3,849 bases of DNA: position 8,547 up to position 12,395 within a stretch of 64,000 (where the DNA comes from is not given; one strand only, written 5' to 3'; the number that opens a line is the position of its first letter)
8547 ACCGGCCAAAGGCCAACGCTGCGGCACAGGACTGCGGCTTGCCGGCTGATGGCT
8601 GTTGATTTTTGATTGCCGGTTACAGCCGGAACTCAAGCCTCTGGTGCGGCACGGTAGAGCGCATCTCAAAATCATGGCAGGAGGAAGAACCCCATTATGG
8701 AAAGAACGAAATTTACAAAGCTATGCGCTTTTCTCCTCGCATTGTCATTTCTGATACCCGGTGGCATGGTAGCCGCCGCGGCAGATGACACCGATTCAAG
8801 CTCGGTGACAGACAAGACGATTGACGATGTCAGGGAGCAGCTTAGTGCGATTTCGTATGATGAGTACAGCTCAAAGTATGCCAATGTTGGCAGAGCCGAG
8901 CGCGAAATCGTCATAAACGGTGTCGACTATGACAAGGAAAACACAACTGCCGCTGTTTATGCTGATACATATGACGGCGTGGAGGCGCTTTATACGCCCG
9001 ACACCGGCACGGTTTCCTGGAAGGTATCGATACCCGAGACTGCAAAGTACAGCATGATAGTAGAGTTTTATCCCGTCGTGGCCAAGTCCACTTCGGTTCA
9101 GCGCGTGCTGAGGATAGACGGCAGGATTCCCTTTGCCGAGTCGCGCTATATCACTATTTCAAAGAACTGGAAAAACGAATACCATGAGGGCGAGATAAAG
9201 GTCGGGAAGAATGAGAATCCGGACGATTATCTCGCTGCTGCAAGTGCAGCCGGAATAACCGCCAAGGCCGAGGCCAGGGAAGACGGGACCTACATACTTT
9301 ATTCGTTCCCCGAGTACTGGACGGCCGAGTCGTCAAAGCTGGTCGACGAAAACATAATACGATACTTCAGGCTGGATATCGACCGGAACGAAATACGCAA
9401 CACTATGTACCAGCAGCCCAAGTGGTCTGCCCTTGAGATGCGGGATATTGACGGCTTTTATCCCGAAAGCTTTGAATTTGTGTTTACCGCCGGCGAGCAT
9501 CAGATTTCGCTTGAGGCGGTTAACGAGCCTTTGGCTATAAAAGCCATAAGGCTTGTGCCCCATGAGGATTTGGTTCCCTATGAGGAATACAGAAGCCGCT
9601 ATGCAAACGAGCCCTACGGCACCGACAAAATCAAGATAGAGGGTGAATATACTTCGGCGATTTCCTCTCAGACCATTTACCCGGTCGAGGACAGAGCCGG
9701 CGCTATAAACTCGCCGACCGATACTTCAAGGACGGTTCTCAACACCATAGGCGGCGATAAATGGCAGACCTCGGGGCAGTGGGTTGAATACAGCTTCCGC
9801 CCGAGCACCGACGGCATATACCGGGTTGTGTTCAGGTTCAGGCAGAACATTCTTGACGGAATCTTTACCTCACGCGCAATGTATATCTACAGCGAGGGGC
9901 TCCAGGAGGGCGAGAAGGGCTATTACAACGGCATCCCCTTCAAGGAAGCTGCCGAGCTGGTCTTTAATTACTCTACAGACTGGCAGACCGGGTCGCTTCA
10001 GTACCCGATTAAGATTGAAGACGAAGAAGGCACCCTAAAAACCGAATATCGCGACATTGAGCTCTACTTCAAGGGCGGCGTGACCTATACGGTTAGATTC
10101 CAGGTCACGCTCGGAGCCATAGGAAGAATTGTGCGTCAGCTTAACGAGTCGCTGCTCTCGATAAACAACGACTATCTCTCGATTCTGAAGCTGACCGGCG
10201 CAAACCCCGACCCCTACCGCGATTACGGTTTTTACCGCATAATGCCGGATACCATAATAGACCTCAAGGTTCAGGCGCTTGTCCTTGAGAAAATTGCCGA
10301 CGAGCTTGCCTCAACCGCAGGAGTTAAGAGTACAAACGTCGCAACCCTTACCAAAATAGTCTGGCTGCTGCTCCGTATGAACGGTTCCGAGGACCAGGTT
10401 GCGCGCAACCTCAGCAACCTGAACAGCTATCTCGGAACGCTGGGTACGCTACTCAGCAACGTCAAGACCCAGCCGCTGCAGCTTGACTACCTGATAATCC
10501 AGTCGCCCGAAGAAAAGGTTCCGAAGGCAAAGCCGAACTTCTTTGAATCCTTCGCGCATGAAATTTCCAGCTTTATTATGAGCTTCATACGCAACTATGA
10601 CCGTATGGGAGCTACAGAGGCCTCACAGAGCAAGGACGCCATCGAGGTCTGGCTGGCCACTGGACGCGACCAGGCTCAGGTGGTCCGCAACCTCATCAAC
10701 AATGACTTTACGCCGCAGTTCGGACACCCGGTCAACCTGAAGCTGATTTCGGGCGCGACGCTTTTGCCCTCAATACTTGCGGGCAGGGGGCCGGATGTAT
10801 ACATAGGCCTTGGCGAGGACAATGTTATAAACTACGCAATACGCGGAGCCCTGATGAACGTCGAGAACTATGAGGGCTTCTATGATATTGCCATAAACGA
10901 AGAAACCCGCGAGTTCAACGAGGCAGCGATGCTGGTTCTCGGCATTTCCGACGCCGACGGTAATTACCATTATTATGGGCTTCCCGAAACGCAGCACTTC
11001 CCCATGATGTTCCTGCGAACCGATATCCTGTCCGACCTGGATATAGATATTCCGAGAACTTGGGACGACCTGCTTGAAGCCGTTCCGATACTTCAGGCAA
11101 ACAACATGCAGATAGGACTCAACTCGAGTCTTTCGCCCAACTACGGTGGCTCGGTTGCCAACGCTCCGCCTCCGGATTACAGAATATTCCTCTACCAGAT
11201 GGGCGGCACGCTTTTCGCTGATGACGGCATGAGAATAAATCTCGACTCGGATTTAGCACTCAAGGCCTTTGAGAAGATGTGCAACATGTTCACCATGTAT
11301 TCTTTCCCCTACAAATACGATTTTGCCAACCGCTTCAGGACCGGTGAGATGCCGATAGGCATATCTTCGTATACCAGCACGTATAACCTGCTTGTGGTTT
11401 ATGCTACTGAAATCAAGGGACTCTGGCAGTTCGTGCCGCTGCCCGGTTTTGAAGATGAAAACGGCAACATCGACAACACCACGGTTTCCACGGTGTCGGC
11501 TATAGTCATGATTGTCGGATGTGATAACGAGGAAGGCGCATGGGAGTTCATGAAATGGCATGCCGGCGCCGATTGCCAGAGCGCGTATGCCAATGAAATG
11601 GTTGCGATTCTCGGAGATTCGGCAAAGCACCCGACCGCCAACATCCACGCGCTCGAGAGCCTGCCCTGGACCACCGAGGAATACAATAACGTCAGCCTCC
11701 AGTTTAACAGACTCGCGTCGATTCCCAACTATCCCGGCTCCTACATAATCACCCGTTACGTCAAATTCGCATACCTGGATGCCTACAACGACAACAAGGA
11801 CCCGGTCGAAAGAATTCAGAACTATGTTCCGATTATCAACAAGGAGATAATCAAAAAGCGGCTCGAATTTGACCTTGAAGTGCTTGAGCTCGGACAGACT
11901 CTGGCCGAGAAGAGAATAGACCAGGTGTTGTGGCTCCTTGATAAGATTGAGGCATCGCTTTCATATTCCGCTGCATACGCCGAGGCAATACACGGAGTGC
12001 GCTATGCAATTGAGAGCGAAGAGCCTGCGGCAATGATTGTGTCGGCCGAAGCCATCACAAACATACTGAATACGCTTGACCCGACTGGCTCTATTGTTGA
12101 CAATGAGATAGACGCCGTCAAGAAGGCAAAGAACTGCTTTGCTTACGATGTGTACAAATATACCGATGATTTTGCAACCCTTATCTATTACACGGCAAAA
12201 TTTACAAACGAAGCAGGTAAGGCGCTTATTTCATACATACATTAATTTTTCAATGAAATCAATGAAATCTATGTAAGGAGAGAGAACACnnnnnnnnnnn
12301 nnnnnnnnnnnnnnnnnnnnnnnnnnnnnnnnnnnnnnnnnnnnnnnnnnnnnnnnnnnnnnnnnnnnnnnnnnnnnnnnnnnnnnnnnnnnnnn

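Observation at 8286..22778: Seven-gene locus: giant SBP, two ABC permease pairs, NHL-TPR-Yip1 protein and a 1441-aa secreted protein, with no ATPase, regulator or known enzyme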

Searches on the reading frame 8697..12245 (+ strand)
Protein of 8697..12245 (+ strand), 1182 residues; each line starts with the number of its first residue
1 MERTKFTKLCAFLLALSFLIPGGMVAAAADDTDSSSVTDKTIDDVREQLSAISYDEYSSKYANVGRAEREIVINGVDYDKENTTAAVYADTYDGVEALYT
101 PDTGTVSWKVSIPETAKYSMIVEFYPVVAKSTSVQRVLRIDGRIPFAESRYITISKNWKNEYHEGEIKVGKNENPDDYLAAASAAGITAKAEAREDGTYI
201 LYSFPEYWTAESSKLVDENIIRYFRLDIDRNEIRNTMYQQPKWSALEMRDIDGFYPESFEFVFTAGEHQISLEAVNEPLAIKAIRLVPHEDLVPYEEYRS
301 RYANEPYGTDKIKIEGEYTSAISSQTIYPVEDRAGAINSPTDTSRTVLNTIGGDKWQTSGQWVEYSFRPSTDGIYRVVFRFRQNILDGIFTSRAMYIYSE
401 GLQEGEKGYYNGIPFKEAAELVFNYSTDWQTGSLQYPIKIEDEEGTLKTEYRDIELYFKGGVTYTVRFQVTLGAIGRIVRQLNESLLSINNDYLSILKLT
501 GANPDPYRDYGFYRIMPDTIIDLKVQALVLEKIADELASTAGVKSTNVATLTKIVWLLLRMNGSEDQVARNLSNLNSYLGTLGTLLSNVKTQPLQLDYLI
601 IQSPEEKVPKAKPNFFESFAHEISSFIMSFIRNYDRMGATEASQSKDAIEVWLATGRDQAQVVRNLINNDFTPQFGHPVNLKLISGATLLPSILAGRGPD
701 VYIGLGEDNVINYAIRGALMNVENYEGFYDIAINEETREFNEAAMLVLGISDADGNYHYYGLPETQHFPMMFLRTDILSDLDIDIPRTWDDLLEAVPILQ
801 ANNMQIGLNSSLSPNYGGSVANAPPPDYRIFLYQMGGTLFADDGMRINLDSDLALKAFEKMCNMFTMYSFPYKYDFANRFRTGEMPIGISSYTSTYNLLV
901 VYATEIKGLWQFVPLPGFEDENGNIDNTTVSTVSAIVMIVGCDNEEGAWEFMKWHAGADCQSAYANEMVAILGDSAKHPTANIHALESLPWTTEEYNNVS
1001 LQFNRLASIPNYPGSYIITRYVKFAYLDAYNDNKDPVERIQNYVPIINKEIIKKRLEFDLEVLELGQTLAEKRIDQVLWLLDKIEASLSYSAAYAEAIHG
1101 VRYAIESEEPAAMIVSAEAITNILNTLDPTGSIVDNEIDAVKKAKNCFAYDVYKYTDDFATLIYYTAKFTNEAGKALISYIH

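Call 4: search_protein_families(library=pfam, proteins=[window:8697-12245:+], max_evalue=0.01)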
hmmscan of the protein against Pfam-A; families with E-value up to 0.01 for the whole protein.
window:8697-12245:+ (1182 aa): 2 families
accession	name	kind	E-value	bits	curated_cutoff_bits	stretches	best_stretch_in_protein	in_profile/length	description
PF01547.30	SBP_bac_1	-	1.4e-19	71.7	26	1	676-957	23-302/307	Bacterial extracellular solute-binding protein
PF13416.11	SBP_bac_8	-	9.3e-17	62.1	27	1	688-966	27-254/279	Bacterial extracellular solute-binding protein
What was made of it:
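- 8697..12245 (+): Giant solute-binding protein (1182 aa). Domains: N-terminal hydrophobic helix without a lipobox (aa 9-27); beta-sandwich I (aa ~70-290); beta-sandwich II (aa ~310-470); four long helices (aa 473-590); SBP fold (aa ~595-1030); C-terminal helical bundle (aa 1036-1181). Pfam SBP_bac_1/SBP_bac_8 at aa 676-966 (call 4).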

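Call 8: search_protein_families(library=ncbifam, proteins=[window:8697-12245:+], max_evalue=0.01)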
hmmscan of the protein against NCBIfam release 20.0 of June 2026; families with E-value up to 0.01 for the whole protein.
window:8697-12245:+ (1182 aa): 0 families

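Call 10: search_solved_structures(query=window:8697-12245:+, max_evalue=1)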
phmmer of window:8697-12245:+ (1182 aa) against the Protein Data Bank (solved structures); distinct sequences matched with E-value up to 1: 9.
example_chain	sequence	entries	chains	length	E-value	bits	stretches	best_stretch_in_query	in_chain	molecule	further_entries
5ci5_A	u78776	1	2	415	0.0033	18.5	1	784-870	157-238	Extracellular solute-binding protein family 1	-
9vfj_D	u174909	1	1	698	0.047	14.7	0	490-592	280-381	Photosystem I reaction center subunit II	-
7ehp_A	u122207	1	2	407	0.097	13.6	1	758-800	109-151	chitin oligosaccahride binding protein NagB1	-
7eho_A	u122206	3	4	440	0.1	13.6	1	693-805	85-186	Chitin oligosaccharide binding protein NagB2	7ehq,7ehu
7p8q_A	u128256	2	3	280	0.41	11.6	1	932-1022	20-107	Ribosomal RNA large subunit methyltransferase J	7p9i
4blu_A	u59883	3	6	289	0.44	11.4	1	932-1022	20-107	RIBOSOMAL RNA LARGE SUBUNIT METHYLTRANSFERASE J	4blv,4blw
7p9o_A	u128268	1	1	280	0.76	10.7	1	933-1022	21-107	Ribosomal RNA large subunit methyltransferase J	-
6qdx_A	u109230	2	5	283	0.77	10.6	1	933-1022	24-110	Ribosomal RNA large subunit methyltransferase J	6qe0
6qe5_A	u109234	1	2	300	0.85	10.5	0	932-1022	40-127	Ribosomal RNA large subunit methyltransferase J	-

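Call 27: find_homologous_proteins(query=window:8697-12242:+, max_evalue=0.00001)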
Query window:8697-12242:+ (1182 aa): 511 proteins with E <= 0.00001 among 8000 candidates; the best 120 are listed.
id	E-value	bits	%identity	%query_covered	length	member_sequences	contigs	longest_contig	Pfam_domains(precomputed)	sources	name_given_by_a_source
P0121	0.0e+0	2690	100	100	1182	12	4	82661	PF13416.12,PF01547.31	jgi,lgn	jgi:ABC-type glycerol-3-phosphate transport system substrate-binding protein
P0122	0.0e+0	2339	85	100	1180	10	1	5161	PF13416.12,PF01547.31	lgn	-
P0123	0.0e+0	1882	69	100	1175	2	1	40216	-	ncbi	-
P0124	0.0e+0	1857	69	100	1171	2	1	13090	PF13416.12,PF01547.31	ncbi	-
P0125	0.0e+0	1855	69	100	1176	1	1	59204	PF01547.31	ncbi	-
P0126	0.0e+0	1835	68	100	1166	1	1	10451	PF13416.12,PF01547.31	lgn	-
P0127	0.0e+0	1807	66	100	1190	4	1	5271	PF13416.12,PF01547.31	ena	-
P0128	0.0e+0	1805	66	100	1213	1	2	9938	PF13416.12,PF01547.31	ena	-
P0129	0.0e+0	1802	66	100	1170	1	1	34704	PF13416.12,PF01547.31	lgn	-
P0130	0.0e+0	1797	66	100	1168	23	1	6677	-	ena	-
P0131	0.0e+0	1796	66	100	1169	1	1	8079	PF13416.12,PF01547.31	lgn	-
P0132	0.0e+0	1796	66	100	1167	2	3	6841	PF13416.12,PF01547.31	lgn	-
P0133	0.0e+0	1789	66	100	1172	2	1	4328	PF13416.12,PF01547.31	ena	-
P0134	0.0e+0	1779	66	100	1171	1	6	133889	PF13416.12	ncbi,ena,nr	ncbi:MAG: extracellular solute-binding protein [Clostridia bacterium]|nr:extracellular solute-bindin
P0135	0.0e+0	1774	65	100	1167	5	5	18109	PF01547.31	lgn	-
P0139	0.0e+0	1740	65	100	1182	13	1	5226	PF13416.12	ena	-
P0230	0.0e+0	1276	50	99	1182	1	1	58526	PF13416.12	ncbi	-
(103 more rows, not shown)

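Call 48: predict_structure(alignment_id=A2)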
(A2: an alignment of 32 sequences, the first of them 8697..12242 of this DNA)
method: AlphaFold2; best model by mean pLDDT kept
length: 1182 residues; sequences in the alignment: 32
mean_pLDDT: 78.2   pTM: 0.72
mean pLDDT of the five models: 78.2, 76.3, 73.9, 72.8, 61.6
residues with pLDDT >= 90: 178; 70-90: 743; 50-70: 212; < 50: 49
segments of 3 or more residues with pLDDT < 50: 1-5, 19-36, 349-353, 810-824, 834-837
pLDDT, mean of each block of 10 residues (from residue 1): 48 54 34 42 57 82 89 91 91 92 91 92 87 82 83 83 78 86 87 85 87 84 71 77 87 79 92 89 92 89 90 88 75 61 60 58 92 92 67 90 89 90 80 85 77 92 92 78 83 80 71 83 88 81 72 86 80 79 72 81 88 76 74 65 66 76 80 84 71 71 71 63 89 87 76 74 85 84 80 80 69 34 53 52 63 66 63 66 80 81 69 79 71 82 87 91 78 73 85 84 73 65 77 80 81 74 75 90 86 84 88 88 86 85 81 87 91 79 44
secondary structure, 60 per line:
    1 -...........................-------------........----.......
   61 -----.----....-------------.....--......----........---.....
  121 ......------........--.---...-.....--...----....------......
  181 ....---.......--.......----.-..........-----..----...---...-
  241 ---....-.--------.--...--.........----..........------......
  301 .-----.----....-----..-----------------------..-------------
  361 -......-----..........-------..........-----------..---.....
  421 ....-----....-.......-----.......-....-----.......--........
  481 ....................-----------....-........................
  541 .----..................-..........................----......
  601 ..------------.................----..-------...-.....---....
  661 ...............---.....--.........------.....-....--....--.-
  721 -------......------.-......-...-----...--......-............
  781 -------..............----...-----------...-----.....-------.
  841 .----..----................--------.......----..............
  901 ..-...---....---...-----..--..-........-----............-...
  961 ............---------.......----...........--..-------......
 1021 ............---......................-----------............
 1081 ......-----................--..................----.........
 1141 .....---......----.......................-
elements in order (helices of 4 or more, strands of 3 or more residues): H2-28 H42-49 H54-60 E71-74 E88-92 E95-100 E105-112 E116-126 E133-140 E151-155 E158-160 E165-168 H175-184 E188-194 E197-203 H210-219 E231-233 E237-239 E244-247 E261-263 E266-274 E279-288 H295-301 E312-315 E362-367 E373-382 E390-399 H416-420 E421-424 E430-433 E435-441 E447-453 E455-458 E464-470 H473-500 H512-515 H517-541 H546-563 H565-590 E595-602 H615-631 E649-653 H657-675 E679-683 H686-694 E701-705 H707-710 H713-716 H728-733 H742-747 E749-751 E757-759 E762-767 E769-774 H775-780 H789-801 E806-808 H828-832 H852-867 H876-882 E887-891 H892-902 E910-913 E917-919 E932-939 H945-956 H958-972 H983-988 H993-1003 H1015-1032 H1036-1057 H1069-1086 H1092-1107 H1110-1127 H1132-1145 H1149-1154 H1159-1181
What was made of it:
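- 8697..12245 (+): AF2 model pLDDT 78 (call 48).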

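Call 51: fold_search(model_id=the predicted structure, library=pdb)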
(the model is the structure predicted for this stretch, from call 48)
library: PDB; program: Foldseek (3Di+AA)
matches with E <= 10: 1372; with E <= 0.001: 891
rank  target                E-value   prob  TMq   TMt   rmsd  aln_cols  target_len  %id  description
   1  5ci5_B                1.6e-14  1.00  0.26  0.70   5.1       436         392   18  Crystal Structure of an ABC transporter Solute Binding Protein from Thermotoga Lettingae TMO (Tlet_1705, TARGET EFI-51 (released 2015-07-22)
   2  5ysf_A                1.8e-14  1.00  0.27  0.74   4.6       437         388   20  Crystal structure of beta-1,2-glucooligosaccharide binding protein in complex with sophoropentaose (released 2018-05-02)
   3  5yse_B                2.5e-14  1.00  0.27  0.73   5.1       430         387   20  Crystal structure of beta-1,2-glucooligosaccharide binding protein in complex with sophorotetraose (released 2018-05-02)
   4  5yse_A                3.2e-14  1.00  0.27  0.74   4.6       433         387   19  Crystal structure of beta-1,2-glucooligosaccharide binding protein in complex with sophorotetraose (released 2018-05-02)
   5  5ysd_B                9.7e-14  1.00  0.26  0.71   5.2       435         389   21  Crystal structure of beta-1,2-glucooligosaccharide binding protein in complex with sophorotriose (released 2018-05-02)
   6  7c19_A                1.2e-13  1.00  0.27  0.73   4.4       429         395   16  Crystal structure of a dinucleotide-binding protein (Y224A/Y246A) of ABC transporter endogenously bound to uridylyl-3' (released 2021-03-10)
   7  5ysd_A                1.3e-13  1.00  0.27  0.75   4.4       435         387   20  Crystal structure of beta-1,2-glucooligosaccharide binding protein in complex with sophorotriose (released 2018-05-02)
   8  7c16_B                1.7e-13  1.00  0.27  0.73   4.3       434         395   16  Crystal structure of a dinucleotide-binding protein (Y224A/Y246A) of ABC transporter endogenously bound to uridylyl-3' (released 2021-03-10)
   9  9xf5_A                2.8e-13  1.00  0.26  0.72   4.9       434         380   17  Cycloisomaltooligosaccharide binding protein in complex with cycloisomaltooctaose (released 2026-03-25)
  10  5ci5_A                2.9e-13  1.00  0.26  0.70   5.1       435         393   18  Crystal Structure of an ABC transporter Solute Binding Protein from Thermotoga Lettingae TMO (Tlet_1705, TARGET EFI-51 (released 2015-07-22)
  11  7c0y_B                3.2e-13  1.00  0.27  0.73   4.2       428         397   15  Crystal structure of a dinucleotide-binding protein (Y246A) of ABC transporter endogenously bound to uridylyl-3'-5'-ph (released 2021-03-10)
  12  3k01                  4.6e-13  1.00  0.28  0.78   4.0       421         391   13  Crystal structures of the GacH receptor of Streptomyces glaucescens GLA.O in the unliganded form and in complex with aca (released 2010-02-16)
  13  7c0t_B                6.7e-13  1.00  0.27  0.74   4.1       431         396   15  Crystal structure of a dinucleotide-binding protein (N81A) of ABC transporter endogenously bound to uridylyl-3'-5'-pho (released 2021-03-10)
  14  5ysb_A                6.7e-13  1.00  0.27  0.78   4.5       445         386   19  Crystal structure of beta-1,2-glucooligosaccharide binding protein in ligand-free form (released 2018-05-02)
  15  7c0x_A                6.7e-13  1.00  0.27  0.74   4.2       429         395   15  Crystal structure of a dinucleotide-binding protein (T240A) of ABC transporter endogenously bound to uridylyl-3'-5'-ph (released 2021-03-10)
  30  5f7v_A                1.7e-12  1.00  0.26  0.71   5.0       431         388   17  ABC substrate-binding protein Lmo0181 from Listeria monocytogenes in complex with cycloalternan (released 2016-09-07)
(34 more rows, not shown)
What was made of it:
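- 8697..12245 (+): Foldseek matches oligosaccharide SBPs (5ysf, 9xf5, 3k01, 5f7v) with target-normalised TM 0.70-0.78 (call 51).
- On CUT1-type ABC importer (TC 3.A.1.1): Foldseek target-normalised TM 0.70-0.78 to oligosaccharide SBPs (call 51).
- The SBP resembles oligosaccharide importers of dietary glycans (call 51). Foldseek hits of the SBP include the cycloalternan-binding Lmo0181 (5f7v) and a cycloisomaltooligosaccharide-binding protein (9xf5) (call 51).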

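Call 52: search_protein_families(library=pfam, alignment_id=A2, max_evalue=0.01)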
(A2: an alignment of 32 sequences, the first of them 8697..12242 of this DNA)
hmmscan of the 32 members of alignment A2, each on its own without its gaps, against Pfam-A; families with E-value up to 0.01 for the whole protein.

A. member 1, window:8697-12242:+ (1182 aa): 2 families
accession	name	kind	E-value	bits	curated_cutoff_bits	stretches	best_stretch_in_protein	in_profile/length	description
PF01547.30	SBP_bac_1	-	1.4e-19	71.7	26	1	676-957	23-302/307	Bacterial extracellular solute-binding protein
PF13416.11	SBP_bac_8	-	9.3e-17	62.1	27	1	688-966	27-254/279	Bacterial extracellular solute-binding protein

B. families by the number of members that match (of 32 scanned): 8 families
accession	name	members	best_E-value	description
PF13416.11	SBP_bac_8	18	1.2e-19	Bacterial extracellular solute-binding protein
PF01547.30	SBP_bac_1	13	1.2e-20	Bacterial extracellular solute-binding protein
PF25275.1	Golvesin_C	12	0.00024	Golvesin C-terminal domain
PF16990.11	CBM_35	6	2.5e-07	Carbohydrate binding module (family 35)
PF24033.1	DUF7342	1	0.0029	Family of unknown function (DUF7342)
PF00372.24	Hemocyanin_M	1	0.0043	Hemocyanin, copper containing domain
PF18430.7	DBD_HTH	1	0.0069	Putative DNA-binding domain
PF14591.11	AF0941-like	1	0.0094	AF0941-like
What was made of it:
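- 8697..12245 (+): CBM_35 is found in 6 of 32 homologues and Golvesin_C in 12 of 32 (call 52).
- SBP: fold match (call 51) and CBM_35/Golvesin_C signals (call 52).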

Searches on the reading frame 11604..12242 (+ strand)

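Call 23: search_protein_families(library=pfam, proteins=[window:11604-12242:+], max_evalue=10)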
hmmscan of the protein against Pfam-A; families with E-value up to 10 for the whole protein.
window:11604-12242:+ (213 aa): 2 families
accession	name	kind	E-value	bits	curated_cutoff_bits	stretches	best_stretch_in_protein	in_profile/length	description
PF01031.25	Dynamin_M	-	0.054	13.1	28.5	1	68-186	72-175/287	Dynamin central region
PF09987.14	DUF2226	-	0.058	13.3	22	1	53-146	85-145/252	Uncharacterized protein conserved in archaea (DUF2226)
